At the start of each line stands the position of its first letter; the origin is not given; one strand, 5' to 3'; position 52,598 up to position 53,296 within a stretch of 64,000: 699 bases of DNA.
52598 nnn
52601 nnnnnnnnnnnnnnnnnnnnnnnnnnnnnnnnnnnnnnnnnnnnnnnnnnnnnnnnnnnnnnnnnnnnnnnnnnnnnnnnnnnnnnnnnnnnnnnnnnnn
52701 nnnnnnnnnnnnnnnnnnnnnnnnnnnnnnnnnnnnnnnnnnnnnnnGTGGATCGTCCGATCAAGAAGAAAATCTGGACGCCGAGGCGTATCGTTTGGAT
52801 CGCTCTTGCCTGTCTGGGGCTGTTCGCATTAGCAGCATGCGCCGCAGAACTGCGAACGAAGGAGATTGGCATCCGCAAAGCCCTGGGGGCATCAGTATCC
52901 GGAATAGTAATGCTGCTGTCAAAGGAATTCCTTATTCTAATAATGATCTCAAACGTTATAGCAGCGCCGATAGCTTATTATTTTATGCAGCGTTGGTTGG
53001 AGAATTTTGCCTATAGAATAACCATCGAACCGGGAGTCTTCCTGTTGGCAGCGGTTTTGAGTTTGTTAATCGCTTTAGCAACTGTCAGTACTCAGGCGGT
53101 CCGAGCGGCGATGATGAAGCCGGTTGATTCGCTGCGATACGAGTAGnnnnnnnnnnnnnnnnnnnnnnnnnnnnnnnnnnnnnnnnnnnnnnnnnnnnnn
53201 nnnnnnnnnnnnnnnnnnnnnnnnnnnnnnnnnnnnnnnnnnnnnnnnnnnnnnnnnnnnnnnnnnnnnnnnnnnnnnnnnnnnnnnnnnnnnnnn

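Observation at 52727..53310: Chimeric adaptor-permease remnant with duplicated 3' flank: scar of a deleted second efflux operon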

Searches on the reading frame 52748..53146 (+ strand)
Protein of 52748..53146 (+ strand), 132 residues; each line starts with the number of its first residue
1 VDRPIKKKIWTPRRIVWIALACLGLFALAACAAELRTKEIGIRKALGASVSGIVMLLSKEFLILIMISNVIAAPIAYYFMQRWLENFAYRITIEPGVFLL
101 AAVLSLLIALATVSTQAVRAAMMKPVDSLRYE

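Call 8: search_protein_families(library=pfam, proteins=[window:52748-53146:+], max_evalue=0.01)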
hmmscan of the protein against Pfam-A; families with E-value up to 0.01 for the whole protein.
window:52748-53146:+ (132 aa): 1 family
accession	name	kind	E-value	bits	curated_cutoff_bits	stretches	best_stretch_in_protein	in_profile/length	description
PF02687.27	FtsX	-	8.8e-11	42.4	25.5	1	17-123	7-118/120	FtsX-like permease C-terminal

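Call 19: find_homologous_proteins(query=window:52748-53146:+, max_evalue=1e-10)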
Query window:52748-53146:+ (132 aa): 6489 proteins with E <= 1e-10 among 6816 candidates; the best 120 are listed.
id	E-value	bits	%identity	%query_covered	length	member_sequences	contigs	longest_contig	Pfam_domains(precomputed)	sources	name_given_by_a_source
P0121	1.7e-74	266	99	100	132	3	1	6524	PF02687.28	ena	-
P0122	1.7e-45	172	77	87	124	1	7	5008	PF02687.28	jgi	-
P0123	1.1e-39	154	67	86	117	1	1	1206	PF02687.28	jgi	jgi:putative ABC transport system permease protein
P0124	1.4e-39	153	70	87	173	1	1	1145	PF02687.28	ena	-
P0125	3.7e-39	152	64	95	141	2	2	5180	PF02687.28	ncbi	-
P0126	6.8e-39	151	61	95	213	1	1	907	PF02687.28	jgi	jgi:putative ABC transport system permease protein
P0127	9.8e-39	150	67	87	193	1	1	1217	PF02687.28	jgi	jgi:putative ABC transport system permease protein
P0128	2.3e-38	149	66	89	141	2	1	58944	PF02687.28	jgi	-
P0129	2.3e-38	149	62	87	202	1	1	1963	PF02687.28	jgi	jgi:putative ABC transport system permease protein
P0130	2.6e-38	149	65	86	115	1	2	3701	PF02687.28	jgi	jgi:putative ABC transport system permease protein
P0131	2.7e-38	149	63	87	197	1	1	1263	PF02687.28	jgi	jgi:putative ABC transport system permease protein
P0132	5.2e-38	148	68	86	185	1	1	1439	PF02687.28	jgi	jgi:putative ABC transport system permease protein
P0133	5.2e-38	148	61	87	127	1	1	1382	PF02687.28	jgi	jgi:putative ABC transport system permease protein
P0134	5.6e-38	148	64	87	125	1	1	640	PF02687.28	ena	-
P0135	6.8e-38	148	55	100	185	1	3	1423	PF02687.28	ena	-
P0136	8.9e-38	147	59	94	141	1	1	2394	PF02687.28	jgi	jgi:putative ABC transport system permease protein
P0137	1.0e-37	147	62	95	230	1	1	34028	PF02687.28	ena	-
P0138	1.1e-37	147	66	87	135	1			PF02687.28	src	-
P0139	1.2e-37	147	66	87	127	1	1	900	PF02687.28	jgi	jgi:putative ABC transport system permease protein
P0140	1.5e-37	147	63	87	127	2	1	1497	PF02687.28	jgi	jgi:putative ABC transport system permease protein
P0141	1.5e-37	147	57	100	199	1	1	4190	PF02687.28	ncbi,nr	ncbi:MAG TPA: FtsX-like permease family protein [Balneolales bacterium]|nr:FtsX-like permease family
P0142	1.5e-37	147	57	100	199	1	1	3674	PF02687.28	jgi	-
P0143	1.7e-37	146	57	100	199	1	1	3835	PF02687.28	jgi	-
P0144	1.7e-37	146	64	87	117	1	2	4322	PF02687.28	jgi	-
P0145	2.2e-37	146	63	87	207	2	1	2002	PF02687.28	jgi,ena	-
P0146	2.3e-37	146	59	94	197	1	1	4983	PF02687.28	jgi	jgi:putative ABC transport system permease protein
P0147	2.5e-37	146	65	87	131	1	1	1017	PF02687.28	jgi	-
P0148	2.6e-37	146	63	87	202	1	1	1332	PF02687.28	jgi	jgi:putative ABC transport system permease protein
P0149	2.7e-37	146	59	95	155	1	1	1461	PF02687.28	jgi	-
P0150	3.0e-37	146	63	87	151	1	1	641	PF02687.28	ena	-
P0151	3.1e-37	146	62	87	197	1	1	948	PF02687.28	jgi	jgi:putative ABC transport system permease protein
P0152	3.3e-37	146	61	89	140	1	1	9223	PF02687.28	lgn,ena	-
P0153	5.4e-37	145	57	96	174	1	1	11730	PF02687.28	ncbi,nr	ncbi:MAG: hypothetical protein MUP98_12940 [Candidatus Aminicenantes bacterium]|nr:hypothetical prot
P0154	5.4e-37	145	56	100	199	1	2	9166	PF02687.28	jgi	-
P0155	5.4e-37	145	66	86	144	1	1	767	PF02687.28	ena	-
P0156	5.6e-37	145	63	86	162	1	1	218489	PF02687.28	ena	-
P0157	6.0e-37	145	65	86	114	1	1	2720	PF02687.28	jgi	jgi:putative ABC transport system permease protein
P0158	7.2e-37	144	63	87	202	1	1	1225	PF02687.28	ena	-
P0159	7.5e-37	144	54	96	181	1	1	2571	PF02687.28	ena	-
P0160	9.9e-37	144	59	97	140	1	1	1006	PF02687.28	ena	-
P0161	1.2e-36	144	65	86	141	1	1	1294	PF02687.28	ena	-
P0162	1.2e-36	144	63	87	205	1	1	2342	PF02687.28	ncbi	ncbi:MAG: ABC transporter permease, partial [bacterium]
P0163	1.3e-36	144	62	87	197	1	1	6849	PF02687.28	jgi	jgi:putative ABC transport system permease protein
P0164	1.3e-36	144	63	87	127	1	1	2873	PF02687.28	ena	-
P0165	1.4e-36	144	63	87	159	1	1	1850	PF02687.28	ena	-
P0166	1.4e-36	144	56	100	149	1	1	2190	PF02687.28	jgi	jgi:putative ABC transport system permease protein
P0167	1.5e-36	143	65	87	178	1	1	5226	PF02687.28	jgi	jgi:putative ABC transport system permease protein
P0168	1.5e-36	143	59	96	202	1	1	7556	PF02687.28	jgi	jgi:putative ABC transport system permease protein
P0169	1.6e-36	143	65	83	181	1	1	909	PF02687.28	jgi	jgi:putative ABC transport system permease protein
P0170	1.7e-36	143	63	87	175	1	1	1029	PF02687.28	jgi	jgi:putative ABC transport system permease protein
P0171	1.8e-36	143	64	87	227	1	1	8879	PF02687.28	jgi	jgi:putative ABC transport system permease protein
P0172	1.8e-36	143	65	87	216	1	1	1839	PF02687.28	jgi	jgi:putative ABC transport system permease protein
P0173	1.9e-36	143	55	100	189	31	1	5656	PF02687.28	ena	-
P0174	1.9e-36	143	63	87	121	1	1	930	PF02687.28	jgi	jgi:putative ABC transport system permease protein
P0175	2.1e-36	143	60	87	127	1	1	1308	PF02687.28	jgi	jgi:putative ABC transport system permease protein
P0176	2.3e-36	143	62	86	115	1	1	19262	PF02687.28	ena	-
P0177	2.3e-36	143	62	87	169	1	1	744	PF02687.28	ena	-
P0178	2.4e-36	143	66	86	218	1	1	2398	PF02687.28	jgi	-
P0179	2.5e-36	143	62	86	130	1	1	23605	PF02687.28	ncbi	ncbi:ABC transporter permease, partial [Gemmatimonadota bacterium]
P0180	2.6e-36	143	58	100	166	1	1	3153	PF02687.28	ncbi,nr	ncbi:MAG TPA: FtsX-like permease family protein, partial [Fodinibius sp.]|nr:FtsX-like permease fami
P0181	2.9e-36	142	63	87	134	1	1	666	PF02687.28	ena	-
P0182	2.9e-36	142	65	87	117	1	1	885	PF02687.28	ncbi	-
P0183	2.9e-36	142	64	87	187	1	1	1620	PF02687.28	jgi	jgi:putative ABC transport system permease protein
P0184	3.2e-36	142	65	87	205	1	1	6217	PF02687.28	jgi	jgi:putative ABC transport system permease protein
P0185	3.2e-36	142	62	87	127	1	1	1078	PF02687.28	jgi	jgi:putative ABC transport system permease protein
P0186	3.2e-36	142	59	87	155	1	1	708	PF02687.28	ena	-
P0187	3.2e-36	142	61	86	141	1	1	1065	PF02687.28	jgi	jgi:putative ABC transport system permease protein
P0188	3.3e-36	142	63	87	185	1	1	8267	PF02687.28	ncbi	-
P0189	3.4e-36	142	63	87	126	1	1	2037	PF02687.28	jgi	jgi:putative ABC transport system permease protein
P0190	3.4e-36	142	63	87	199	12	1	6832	PF02687.28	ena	-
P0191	3.6e-36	142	63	87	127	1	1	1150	PF02687.28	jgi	jgi:putative ABC transport system permease protein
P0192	3.6e-36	142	63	87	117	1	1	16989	PF02687.28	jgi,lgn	jgi:putative ABC transport system permease protein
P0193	3.8e-36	142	63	87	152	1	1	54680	PF02687.28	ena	-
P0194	3.8e-36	142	65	87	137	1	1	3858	PF02687.28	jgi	jgi:putative ABC transport system permease protein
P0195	3.9e-36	142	62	87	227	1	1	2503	PF02687.28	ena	-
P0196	4.1e-36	142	64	87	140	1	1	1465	PF02687.28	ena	-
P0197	4.3e-36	142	59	95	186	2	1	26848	PF02687.28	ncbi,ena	-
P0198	4.8e-36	142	64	87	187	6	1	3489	PF02687.28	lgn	-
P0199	5.1e-36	142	64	87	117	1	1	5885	PF02687.28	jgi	jgi:putative ABC transport system permease protein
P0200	5.2e-36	142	61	87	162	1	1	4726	PF02687.28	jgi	jgi:putative ABC transport system permease protein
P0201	5.3e-36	142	63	87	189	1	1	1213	PF02687.28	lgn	-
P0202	5.9e-36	141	53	100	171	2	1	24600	PF02687.28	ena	-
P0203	6.0e-36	141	61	89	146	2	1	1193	PF02687.28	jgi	jgi:putative ABC transport system permease protein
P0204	6.0e-36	141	58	95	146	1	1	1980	PF02687.28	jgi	jgi:putative ABC transport system permease protein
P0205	6.2e-36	141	65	86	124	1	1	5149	PF02687.28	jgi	jgi:putative ABC transport system permease protein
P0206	7.3e-36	141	56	96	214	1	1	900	PF02687.28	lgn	-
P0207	7.8e-36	141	64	87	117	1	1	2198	PF02687.28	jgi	jgi:putative ABC transport system permease protein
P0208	8.6e-36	141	56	95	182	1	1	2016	PF02687.28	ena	-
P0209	9.0e-36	141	61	87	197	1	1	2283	PF02687.28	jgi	jgi:putative ABC transport system permease protein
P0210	9.1e-36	141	60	87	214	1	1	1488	PF02687.28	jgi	-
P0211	9.2e-36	141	63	86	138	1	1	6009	PF02687.28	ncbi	ncbi:MAG: FtsX-like permease family protein, partial [Bacteroidota bacterium]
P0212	9.4e-36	141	64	87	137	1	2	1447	PF02687.28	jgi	jgi:putative ABC transport system permease protein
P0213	9.6e-36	141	63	87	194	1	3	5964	PF02687.28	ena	-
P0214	1.0e-35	141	55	100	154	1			PF02687.28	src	-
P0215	1.0e-35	141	63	87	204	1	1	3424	PF02687.28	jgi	jgi:putative ABC transport system permease protein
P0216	1.0e-35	141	64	87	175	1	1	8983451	PF02687.28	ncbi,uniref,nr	ncbi:ABC transporter permease [Rhodocytophaga rosea]|uniref:ABC transporter permease n=1 Tax=Rhodocy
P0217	1.1e-35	141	63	87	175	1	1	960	PF02687.28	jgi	jgi:putative ABC transport system permease protein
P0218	1.1e-35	141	64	89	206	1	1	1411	PF02687.28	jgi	jgi:putative ABC transport system permease protein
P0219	1.1e-35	141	62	86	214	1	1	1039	PF02687.28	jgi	jgi:putative ABC transport system permease protein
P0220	1.1e-35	141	60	87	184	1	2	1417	PF02687.28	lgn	-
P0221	1.1e-35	141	64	87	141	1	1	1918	PF02687.28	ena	-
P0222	1.2e-35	141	61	86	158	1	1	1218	PF02687.28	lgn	-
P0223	1.4e-35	140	63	87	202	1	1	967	PF02687.28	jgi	jgi:putative ABC transport system permease protein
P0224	1.5e-35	140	62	87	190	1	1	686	PF02687.28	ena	-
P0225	1.5e-35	140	64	89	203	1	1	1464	PF02687.28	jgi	-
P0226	1.7e-35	140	61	84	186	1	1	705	PF02687.28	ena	-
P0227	1.8e-35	140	60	89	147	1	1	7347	PF02687.28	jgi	jgi:putative ABC transport system permease protein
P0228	1.8e-35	140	57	87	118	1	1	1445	PF02687.28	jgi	jgi:putative ABC transport system permease protein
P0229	1.9e-35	140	65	86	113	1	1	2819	PF02687.28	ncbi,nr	ncbi:MAG: FtsX-like permease family protein, partial [Candidatus Aminicenantes bacterium]|nr:FtsX-li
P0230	1.9e-35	140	60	87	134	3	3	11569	PF02687.28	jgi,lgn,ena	-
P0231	1.9e-35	140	63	87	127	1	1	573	PF02687.28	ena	-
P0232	1.9e-35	140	55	95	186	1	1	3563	PF02687.28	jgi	jgi:putative ABC transport system permease protein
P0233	1.9e-35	140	61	87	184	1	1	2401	PF02687.28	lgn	-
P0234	1.9e-35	140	63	87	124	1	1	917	PF02687.28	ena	-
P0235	2.0e-35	140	62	95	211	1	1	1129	PF02687.28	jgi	jgi:putative ABC transport system permease protein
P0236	2.0e-35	140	66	87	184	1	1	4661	PF02687.28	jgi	jgi:putative ABC transport system permease protein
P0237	2.1e-35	140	62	87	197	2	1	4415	PF02687.28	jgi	jgi:putative ABC transport system permease protein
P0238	2.1e-35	140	62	87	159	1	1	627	PF02687.28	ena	-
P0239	2.1e-35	140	58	94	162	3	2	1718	PF02687.28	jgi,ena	jgi:putative ABC transport system permease protein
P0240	2.2e-35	140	-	-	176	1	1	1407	PF02687.28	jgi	jgi:putative ABC transport system permease protein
